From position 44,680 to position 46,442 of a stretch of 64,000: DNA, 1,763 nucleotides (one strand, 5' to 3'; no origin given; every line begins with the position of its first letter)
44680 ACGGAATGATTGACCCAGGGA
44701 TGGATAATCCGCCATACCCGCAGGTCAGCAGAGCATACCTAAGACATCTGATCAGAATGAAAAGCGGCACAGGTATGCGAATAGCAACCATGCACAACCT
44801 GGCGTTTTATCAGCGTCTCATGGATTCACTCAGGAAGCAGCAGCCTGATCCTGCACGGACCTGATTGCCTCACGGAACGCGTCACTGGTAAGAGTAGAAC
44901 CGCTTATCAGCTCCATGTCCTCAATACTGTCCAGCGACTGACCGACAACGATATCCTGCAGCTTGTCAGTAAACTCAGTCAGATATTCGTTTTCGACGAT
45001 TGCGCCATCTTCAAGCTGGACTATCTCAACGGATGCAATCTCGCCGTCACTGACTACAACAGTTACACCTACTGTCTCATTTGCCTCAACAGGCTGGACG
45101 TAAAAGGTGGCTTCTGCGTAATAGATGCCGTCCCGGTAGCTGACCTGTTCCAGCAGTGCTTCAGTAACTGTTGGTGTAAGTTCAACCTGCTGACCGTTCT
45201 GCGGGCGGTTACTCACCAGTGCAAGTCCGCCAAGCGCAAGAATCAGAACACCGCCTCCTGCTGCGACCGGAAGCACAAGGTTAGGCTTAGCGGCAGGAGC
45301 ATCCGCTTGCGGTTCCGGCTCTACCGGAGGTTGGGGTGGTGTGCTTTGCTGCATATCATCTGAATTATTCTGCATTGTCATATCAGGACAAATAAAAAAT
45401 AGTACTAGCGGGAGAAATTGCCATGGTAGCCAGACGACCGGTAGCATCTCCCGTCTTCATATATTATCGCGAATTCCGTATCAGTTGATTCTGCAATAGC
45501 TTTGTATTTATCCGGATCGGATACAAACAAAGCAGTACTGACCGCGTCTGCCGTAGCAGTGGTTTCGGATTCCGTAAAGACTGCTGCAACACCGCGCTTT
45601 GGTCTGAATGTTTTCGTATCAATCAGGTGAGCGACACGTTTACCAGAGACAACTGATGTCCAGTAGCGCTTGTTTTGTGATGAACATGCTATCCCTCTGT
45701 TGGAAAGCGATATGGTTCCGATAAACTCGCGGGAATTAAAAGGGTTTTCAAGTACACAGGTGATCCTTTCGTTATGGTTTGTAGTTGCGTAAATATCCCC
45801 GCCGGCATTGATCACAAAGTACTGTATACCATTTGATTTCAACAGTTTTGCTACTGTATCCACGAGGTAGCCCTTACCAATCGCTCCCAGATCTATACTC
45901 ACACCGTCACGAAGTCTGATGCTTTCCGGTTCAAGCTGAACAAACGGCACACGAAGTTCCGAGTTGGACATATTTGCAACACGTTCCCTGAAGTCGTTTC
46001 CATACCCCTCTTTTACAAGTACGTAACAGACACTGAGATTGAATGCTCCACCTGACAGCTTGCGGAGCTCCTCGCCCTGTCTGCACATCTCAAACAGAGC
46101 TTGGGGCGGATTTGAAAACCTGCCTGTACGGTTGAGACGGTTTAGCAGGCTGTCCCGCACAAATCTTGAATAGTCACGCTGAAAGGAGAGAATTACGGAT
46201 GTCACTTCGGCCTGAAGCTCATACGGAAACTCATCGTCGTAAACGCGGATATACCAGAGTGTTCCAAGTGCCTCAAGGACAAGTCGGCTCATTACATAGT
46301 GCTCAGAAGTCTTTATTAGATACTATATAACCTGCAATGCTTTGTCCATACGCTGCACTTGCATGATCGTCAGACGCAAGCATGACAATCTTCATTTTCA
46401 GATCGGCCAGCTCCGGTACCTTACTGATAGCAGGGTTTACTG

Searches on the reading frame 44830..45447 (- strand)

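Call 30: search_protein_families(library=pfam, proteins=[window:44830-45447:-], max_evalue=0.00001)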
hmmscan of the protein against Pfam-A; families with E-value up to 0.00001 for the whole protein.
window:44830-45447:- (205 aa): 1 family
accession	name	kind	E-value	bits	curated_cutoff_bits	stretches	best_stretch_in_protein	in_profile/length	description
PF04205.19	FMN_bind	-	4.1e-07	31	22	1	124-197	4-74/77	FMN-binding domain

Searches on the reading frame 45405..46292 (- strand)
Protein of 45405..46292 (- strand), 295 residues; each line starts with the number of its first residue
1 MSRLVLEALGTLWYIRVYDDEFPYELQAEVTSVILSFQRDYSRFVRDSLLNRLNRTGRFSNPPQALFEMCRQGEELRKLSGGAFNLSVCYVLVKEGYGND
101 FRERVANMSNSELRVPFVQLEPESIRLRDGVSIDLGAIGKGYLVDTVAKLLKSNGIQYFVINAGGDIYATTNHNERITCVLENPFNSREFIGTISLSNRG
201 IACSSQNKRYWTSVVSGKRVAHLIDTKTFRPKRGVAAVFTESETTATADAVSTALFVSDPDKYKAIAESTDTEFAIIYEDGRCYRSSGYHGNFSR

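Call 30: search_protein_families(library=pfam, proteins=[window:45405-46292:-], max_evalue=0.00001)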
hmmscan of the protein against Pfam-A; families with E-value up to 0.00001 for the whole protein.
window:45405-46292:- (295 aa): 1 family
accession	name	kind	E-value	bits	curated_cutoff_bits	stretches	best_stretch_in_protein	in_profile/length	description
PF02424.20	ApbE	-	7.7e-47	160.5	25.6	1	9-273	1-261/266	ApbE family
